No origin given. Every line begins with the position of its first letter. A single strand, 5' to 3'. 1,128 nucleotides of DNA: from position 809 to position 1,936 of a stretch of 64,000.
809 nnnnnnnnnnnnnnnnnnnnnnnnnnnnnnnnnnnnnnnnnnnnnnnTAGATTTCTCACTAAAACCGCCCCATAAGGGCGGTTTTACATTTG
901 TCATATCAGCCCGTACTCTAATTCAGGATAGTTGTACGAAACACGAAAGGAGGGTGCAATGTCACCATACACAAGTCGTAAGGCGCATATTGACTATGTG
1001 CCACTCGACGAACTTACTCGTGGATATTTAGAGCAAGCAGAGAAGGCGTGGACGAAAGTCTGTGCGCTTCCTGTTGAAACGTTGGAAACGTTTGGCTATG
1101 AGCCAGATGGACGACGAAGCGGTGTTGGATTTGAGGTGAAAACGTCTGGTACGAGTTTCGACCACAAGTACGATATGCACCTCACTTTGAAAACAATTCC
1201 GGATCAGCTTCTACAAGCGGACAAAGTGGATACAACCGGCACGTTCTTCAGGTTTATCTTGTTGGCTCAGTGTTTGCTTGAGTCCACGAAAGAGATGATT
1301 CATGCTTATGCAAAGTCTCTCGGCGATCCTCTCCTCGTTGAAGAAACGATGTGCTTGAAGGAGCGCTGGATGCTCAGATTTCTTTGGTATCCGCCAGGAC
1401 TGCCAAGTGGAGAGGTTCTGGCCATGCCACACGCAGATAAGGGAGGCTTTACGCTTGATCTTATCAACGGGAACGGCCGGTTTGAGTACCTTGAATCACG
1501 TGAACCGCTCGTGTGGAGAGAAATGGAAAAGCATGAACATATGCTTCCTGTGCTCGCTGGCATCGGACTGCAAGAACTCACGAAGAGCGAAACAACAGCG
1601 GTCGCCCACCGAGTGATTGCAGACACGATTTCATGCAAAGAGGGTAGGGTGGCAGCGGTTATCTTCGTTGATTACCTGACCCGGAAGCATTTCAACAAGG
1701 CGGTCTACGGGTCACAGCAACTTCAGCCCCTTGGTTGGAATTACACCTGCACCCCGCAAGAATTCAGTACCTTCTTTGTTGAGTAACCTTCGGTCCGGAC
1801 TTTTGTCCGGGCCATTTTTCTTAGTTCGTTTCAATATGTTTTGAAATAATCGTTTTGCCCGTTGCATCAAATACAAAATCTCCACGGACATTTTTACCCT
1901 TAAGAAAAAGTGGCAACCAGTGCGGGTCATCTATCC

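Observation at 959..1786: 2OG-Fe(II) oxygenase embedded in a ribosomal protein locus: candidate translation-machinery or nucleic-acid hydroxylase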

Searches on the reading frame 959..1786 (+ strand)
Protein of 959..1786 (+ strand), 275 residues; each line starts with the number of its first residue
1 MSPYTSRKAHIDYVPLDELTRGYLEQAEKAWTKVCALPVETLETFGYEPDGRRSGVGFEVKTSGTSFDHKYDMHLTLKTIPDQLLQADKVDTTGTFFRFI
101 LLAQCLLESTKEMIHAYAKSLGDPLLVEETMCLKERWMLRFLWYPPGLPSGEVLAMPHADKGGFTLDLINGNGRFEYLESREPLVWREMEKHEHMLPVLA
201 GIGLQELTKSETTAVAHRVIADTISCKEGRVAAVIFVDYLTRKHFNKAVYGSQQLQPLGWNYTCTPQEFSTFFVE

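Call 3: search_protein_families(library=pfam, proteins=[window:959-1786:+], max_evalue=1)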
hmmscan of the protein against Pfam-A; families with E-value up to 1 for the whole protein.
window:959-1786:+ (275 aa): 1 family
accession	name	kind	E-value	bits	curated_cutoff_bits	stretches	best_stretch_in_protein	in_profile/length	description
PF03171.26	2OG-FeII_Oxy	-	0.058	14.2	23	1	144-237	10-99/101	2OG-Fe(II) oxygenase superfamily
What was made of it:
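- On 2OG-Fe(II) oxygenase superfamily, IPNS-like class (Pfam PF03171 with DIOX_N): The window protein scores 14.2 bits against a cut-off of 23 (call 3).
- The window protein alone scores only 14.2 bits against PF03171, below the 23-bit cut-off (call 3).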

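Call 4: search_protein_families(library=ncbifam, proteins=[window:959-1786:+], max_evalue=1)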
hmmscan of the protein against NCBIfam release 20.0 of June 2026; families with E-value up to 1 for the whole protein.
window:959-1786:+ (275 aa): 0 families

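Call 5: search_solved_structures(query=window:959-1786:+, max_evalue=10, show_alignments=3)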
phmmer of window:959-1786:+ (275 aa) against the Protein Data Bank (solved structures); distinct sequences matched with E-value up to 10: 3.
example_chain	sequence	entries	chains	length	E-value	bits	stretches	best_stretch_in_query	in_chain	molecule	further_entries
6lsv_A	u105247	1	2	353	9.4e-05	24.9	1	25-223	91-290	Probable 2-oxoglutarate-dependent dioxygenase At5g05600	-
5u2p_A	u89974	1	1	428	0.081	15.3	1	132-231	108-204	Sugar ABC transporter substrate-binding protein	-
1v7l_A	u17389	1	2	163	0.37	13.1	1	100-184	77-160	3-isopropylmalate dehydratase small subunit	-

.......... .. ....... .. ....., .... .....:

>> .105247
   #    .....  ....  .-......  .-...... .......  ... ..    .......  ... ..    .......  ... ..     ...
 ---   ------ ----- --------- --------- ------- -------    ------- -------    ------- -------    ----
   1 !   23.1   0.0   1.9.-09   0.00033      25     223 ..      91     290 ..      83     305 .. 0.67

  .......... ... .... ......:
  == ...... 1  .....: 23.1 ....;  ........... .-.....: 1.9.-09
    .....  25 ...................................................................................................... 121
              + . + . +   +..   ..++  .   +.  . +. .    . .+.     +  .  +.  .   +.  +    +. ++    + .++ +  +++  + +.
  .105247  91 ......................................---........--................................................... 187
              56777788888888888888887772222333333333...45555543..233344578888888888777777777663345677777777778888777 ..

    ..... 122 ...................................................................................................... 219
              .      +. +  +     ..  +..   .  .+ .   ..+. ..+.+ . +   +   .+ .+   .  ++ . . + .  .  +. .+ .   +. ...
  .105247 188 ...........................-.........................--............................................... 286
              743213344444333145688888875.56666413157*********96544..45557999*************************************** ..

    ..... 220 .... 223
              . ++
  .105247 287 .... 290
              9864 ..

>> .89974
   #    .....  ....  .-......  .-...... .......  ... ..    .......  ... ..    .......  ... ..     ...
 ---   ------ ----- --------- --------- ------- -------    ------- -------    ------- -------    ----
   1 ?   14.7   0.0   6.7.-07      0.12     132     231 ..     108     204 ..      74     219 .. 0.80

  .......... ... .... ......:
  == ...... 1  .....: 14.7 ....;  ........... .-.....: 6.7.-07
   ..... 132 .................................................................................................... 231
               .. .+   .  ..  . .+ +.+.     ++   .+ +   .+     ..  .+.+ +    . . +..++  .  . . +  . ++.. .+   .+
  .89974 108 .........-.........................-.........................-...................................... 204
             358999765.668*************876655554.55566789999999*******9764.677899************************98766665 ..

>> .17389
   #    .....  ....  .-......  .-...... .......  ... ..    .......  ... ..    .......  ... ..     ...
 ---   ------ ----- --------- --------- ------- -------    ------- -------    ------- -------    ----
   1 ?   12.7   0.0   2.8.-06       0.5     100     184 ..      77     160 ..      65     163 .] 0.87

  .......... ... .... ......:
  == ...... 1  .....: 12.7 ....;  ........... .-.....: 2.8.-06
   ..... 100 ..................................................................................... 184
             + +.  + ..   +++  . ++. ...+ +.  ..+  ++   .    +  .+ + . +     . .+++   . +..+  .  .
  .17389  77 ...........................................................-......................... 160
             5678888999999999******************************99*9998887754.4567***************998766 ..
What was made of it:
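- On 2OG-Fe(II) oxygenase superfamily, IPNS-like class (Pfam PF03171 with DIOX_N): They align with the triad of JOX2 (call 5).
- The single sequence matches JOX2 at 9e-5, with HxD and His aligned (call 5).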

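Call 8: find_homologous_proteins(query=window:959-1786:+, max_evalue=0.001)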
Query window:959-1786:+ (275 aa): 3 proteins with E <= 0.001 among 1952 candidates.
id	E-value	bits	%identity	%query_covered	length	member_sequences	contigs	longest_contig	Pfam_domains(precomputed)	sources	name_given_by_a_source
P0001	3.3e-81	291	54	89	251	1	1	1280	-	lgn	-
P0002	4.5e-80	287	54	89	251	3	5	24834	PF03171.27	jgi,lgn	jgi:hypothetical protein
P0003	3.1e-61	225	47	89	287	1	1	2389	-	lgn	-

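Call 10: find_encoding_contigs(protein=P0002, flank=10000, max_places=6)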
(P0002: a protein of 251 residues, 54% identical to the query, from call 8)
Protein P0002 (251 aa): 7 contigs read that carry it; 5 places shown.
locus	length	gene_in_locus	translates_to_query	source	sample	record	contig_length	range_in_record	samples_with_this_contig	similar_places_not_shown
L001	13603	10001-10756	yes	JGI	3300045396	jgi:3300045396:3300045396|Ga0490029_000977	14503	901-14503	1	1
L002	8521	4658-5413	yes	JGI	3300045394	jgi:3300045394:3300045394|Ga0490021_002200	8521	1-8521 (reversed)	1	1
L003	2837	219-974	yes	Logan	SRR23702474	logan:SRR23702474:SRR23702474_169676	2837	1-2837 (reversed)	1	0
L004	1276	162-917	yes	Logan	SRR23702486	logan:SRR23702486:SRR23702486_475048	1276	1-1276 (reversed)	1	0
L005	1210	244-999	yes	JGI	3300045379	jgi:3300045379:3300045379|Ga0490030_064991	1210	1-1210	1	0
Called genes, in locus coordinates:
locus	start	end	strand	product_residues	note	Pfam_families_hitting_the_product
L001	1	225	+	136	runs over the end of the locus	PF00164:Ribosom_S12_S23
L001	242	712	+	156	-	PF00177:Ribosomal_S7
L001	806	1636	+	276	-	PF00877:NLPC_P60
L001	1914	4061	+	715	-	PF00009:GTP_EFTU, PF03144:GTP_EFTU_D2, PF22042:EF-G_D2, PF14492:EFG_III, PF16658:RF3_C (weak), PF03764:EFG_IV, PF00679:EFG_C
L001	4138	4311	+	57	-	-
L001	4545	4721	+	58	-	-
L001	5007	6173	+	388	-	PF00009:GTP_EFTU, PF03144:GTP_EFTU_D2, PF03143:GTP_EFTU_D3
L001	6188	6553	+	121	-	PF00338:Ribosomal_S10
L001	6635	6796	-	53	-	-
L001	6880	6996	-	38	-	-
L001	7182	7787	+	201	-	PF00297:Ribosomal_L3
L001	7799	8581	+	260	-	PF00573:Ribosomal_L4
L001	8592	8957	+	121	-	PF00276:Ribosomal_L23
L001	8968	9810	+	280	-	PF00181:Ribosomal_L2_N, PF03947:Ribosomal_L2_C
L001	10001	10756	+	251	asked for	PF03171:2OG-FeII_Oxy (faint)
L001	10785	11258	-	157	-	PF00293:NUDIX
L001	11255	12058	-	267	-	PF11738:DUF3298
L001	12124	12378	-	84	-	-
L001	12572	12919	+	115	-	PF00203:Ribosomal_S19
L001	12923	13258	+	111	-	PF00237:Ribosomal_L22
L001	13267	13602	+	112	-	?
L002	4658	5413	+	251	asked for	PF03171:2OG-FeII_Oxy (faint)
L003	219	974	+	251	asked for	PF03171:2OG-FeII_Oxy (faint)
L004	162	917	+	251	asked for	PF03171:2OG-FeII_Oxy (faint)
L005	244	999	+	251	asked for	PF03171:2OG-FeII_Oxy (faint)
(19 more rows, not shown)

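Call 11: find_encoding_contigs(protein=window:959-1786:+, flank=10000, max_places=6)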
Protein window:959-1786:+ (275 aa): 6 contigs read that carry it; 3 places shown.
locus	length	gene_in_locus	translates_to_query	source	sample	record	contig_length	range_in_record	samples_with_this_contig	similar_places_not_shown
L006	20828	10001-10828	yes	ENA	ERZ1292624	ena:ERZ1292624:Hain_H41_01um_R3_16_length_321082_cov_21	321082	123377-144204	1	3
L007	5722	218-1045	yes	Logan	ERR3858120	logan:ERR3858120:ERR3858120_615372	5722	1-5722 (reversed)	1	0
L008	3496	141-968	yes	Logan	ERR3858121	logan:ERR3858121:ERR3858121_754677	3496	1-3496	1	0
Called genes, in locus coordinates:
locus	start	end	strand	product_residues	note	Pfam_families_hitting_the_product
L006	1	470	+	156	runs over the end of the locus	PF00177:Ribosomal_S7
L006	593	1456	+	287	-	PF00877:NLPC_P60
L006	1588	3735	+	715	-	PF00009:GTP_EFTU, PF03144:GTP_EFTU_D2, PF22042:EF-G_D2, PF14492:EFG_III, PF16658:RF3_C (weak), PF03764:EFG_IV, PF00679:EFG_C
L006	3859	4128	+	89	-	-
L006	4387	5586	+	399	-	PF00009:GTP_EFTU, PF03144:GTP_EFTU_D2, PF03143:GTP_EFTU_D3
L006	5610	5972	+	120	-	PF00338:Ribosomal_S10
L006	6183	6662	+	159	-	-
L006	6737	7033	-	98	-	-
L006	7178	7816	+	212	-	PF00297:Ribosomal_L3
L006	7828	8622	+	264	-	PF00573:Ribosomal_L4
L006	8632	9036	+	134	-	PF00276:Ribosomal_L23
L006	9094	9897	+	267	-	PF00181:Ribosomal_L2_N, PF03947:Ribosomal_L2_C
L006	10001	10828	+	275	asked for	-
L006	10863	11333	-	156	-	PF00293:NUDIX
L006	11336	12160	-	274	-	PF11738:DUF3298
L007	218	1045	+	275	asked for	-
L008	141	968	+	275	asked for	-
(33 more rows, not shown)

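Call 13: search_protein_representatives(protein=window:959-1786:+)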
Query: 275 residues. Proteins with E-value up to 0.001 (for the whole library): 171; up to 1e-10: 104; up to 1e-30: 6. The best 150 are listed.
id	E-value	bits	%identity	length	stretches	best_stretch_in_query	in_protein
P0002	1.4e-80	286.8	56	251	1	31-275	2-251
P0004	3.7e-75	269.0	100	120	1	156-275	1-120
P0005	5.1e-61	222.6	46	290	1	9-274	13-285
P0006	2.8e-58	213.7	47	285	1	27-273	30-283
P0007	1.2e-57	211.6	43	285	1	17-272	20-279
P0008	2.9e-33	131.6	36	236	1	44-274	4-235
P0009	1.8e-29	119.2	33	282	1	13-275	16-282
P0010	2.8e-29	118.5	33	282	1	21-274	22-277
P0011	3.9e-29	118.1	30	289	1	20-274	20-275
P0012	4.3e-28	114.6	32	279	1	19-273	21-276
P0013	6.0e-28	114.2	36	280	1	22-274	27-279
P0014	6.3e-28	114.1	31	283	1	14-274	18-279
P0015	6.7e-26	107.4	31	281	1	28-274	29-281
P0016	1.1e-25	106.7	32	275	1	26-274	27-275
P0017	1.7e-25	106.2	31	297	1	23-274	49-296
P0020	3.0e-24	102.0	30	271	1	14-274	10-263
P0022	3.5e-24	101.8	32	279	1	26-275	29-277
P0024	2.9e-23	98.8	28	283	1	27-274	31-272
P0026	4.1e-23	98.3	35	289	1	32-273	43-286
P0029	2.5e-22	95.8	30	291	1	23-273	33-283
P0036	1.8e-20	89.7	31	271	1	27-273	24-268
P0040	3.1e-20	88.9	30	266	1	24-273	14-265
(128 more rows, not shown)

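Call 16: search_protein_families(library=pfam, alignment_id=A2, max_evalue=0.01)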
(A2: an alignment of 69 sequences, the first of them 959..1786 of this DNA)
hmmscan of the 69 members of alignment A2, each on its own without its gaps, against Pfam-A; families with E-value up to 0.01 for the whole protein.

A. member 1, window:959-1786:+ (275 aa): 0 families

B. families by the number of members that match (of 69 scanned): 4 families
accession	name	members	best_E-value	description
PF03171.26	2OG-FeII_Oxy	65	8.3e-13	2OG-Fe(II) oxygenase superfamily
PF14226.12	DIOX_N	16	3.9e-05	non-haem dioxygenase in morphine synthesis N-terminal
PF09675.16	Chlamy_scaf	1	0.0012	Chlamydia-phage Chp2 scaffold (Chlamy_scaf)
PF14882.11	INT_rpt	1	0.0013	Integrase repeat unit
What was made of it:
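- On 2OG-Fe(II) oxygenase superfamily, IPNS-like class (Pfam PF03171 with DIOX_N): Relatives do match: 65 of 69 at E<=0.01, best 8e-13 (call 16).
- PF03171 is hit by 65 of 69 family members and DIOX_N by 16 (call 16).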

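Call 17: search_solved_structures(query=A2, max_evalue=0.01, show_alignments=2)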
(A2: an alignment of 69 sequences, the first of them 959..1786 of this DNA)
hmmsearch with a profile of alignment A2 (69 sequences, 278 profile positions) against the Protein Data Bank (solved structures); distinct sequences matched with E-value up to 0.01: 64 (the best 60 are shown).
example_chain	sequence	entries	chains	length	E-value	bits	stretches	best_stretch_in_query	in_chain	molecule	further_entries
3oox_A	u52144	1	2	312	1.2e-19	74.2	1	13-245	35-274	putative 2OG-Fe(II) oxygenase family protein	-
3on7_A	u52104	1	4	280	3.5e-19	72.6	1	5-242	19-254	Oxidoreductase, iron/ascorbate family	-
9l50_A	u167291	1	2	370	5.8e-12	48.9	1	35-241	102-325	ring expansion oxygenase SpoC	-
9l51_A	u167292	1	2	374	6e-12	48.9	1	35-240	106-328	ring expansion oxygenase SpoC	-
6lsv_A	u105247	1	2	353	7e-12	48.7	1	24-242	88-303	Probable 2-oxoglutarate-dependent dioxygenase At5g05600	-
9l52_A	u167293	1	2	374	2.4e-11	46.9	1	98-241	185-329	ring expansion oxygenase SpoC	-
5c3p_A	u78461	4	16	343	4.1e-11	46.1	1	9-247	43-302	Thymine dioxygenase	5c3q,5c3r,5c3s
5c3o_A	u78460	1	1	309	5.6e-11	45.7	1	9-245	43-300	Thymine dioxygenase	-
6ku3_A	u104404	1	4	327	6.6e-11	45.5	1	99-239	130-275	Gibberellin 2-beta-dioxygenase 3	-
2brt_A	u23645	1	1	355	7.4e-11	45.3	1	26-243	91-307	LEUCOANTHOCYANIDIN DIOXYGENASE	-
1gp4_A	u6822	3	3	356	7.5e-11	45.3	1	26-243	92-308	ANTHOCYANIDIN SYNTHASE | LEUCOANTHOCYANIDIN DIOXYGENASE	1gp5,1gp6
7v52_A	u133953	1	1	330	1.2e-10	44.6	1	69-250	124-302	AdaV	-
7v54_A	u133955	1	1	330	1.6e-10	44.2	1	69-250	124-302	AdaV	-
7v56_A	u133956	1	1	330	2.4e-10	43.6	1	69-250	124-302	AdaV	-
7w5s_A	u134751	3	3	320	2.6e-10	43.5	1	69-250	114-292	nonheme iron and alpha-ketoglutarate dependent halogenase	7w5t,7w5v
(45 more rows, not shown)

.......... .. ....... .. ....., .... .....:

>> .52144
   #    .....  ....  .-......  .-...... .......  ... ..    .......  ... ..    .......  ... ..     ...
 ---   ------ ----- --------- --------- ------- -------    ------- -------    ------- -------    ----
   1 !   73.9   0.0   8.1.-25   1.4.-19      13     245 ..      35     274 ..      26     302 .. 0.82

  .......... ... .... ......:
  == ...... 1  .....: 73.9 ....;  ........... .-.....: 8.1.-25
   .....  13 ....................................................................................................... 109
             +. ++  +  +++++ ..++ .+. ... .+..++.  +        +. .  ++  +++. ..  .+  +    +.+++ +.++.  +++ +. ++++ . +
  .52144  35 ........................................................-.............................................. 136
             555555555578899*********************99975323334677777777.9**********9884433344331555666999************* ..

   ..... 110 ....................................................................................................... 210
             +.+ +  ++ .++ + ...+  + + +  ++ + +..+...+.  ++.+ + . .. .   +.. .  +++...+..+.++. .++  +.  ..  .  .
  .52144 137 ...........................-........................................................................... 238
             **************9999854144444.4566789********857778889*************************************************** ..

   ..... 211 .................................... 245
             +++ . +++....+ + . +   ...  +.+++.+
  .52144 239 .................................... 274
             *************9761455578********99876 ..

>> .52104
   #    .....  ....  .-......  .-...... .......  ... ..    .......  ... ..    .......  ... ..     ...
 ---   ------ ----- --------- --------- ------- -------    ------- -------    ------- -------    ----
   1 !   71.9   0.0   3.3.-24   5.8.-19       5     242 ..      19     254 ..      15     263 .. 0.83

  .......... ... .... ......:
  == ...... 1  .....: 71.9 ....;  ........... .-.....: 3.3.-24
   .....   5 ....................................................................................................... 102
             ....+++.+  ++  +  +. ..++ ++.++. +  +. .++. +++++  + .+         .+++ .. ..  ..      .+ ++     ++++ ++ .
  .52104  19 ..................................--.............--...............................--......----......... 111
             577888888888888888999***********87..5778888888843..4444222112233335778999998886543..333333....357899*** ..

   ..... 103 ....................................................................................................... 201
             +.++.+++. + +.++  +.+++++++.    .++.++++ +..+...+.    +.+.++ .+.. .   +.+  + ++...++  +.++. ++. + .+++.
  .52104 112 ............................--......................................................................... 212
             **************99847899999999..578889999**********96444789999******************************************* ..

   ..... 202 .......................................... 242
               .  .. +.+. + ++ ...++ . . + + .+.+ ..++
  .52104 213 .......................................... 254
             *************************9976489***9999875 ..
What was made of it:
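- On 2OG-Fe(II) oxygenase superfamily, IPNS-like class (Pfam PF03171 with DIOX_N): The family profile hits PF03171-type structures at 1e-19 (call 17).
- The family profile matches PDB 3oox at 1.2e-19 and 3on7 at 3.5e-19, followed by many DOXC, T7H, AdaV and EFE entries (call 17).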

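Call 22: find_related_loci(query=A4, collection=genome_contigs, flank=8000)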
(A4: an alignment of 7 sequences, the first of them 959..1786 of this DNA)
Query A4 (275 aa) in genome_contigs; peptide patterns used: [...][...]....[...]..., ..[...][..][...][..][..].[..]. (x = any residue, [..] = any of these).
48 stretches matched a pattern, but none encodes a relative of the query by tblastn (E <= 1e-3).
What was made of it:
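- Tried and rejected: A genome_contigs scan with the close-clade alignment A4 found no relative (call 22).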

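Call 23: find_encoding_contigs(protein=P0003, flank=10000)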
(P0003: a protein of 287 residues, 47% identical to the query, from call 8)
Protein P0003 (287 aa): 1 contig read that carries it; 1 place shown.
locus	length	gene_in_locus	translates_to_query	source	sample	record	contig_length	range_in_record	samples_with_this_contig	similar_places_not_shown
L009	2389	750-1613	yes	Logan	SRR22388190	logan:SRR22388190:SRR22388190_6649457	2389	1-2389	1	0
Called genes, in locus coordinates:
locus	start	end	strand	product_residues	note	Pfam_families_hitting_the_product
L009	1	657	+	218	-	?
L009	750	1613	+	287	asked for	-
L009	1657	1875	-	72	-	-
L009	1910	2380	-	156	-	PF11738:DUF3298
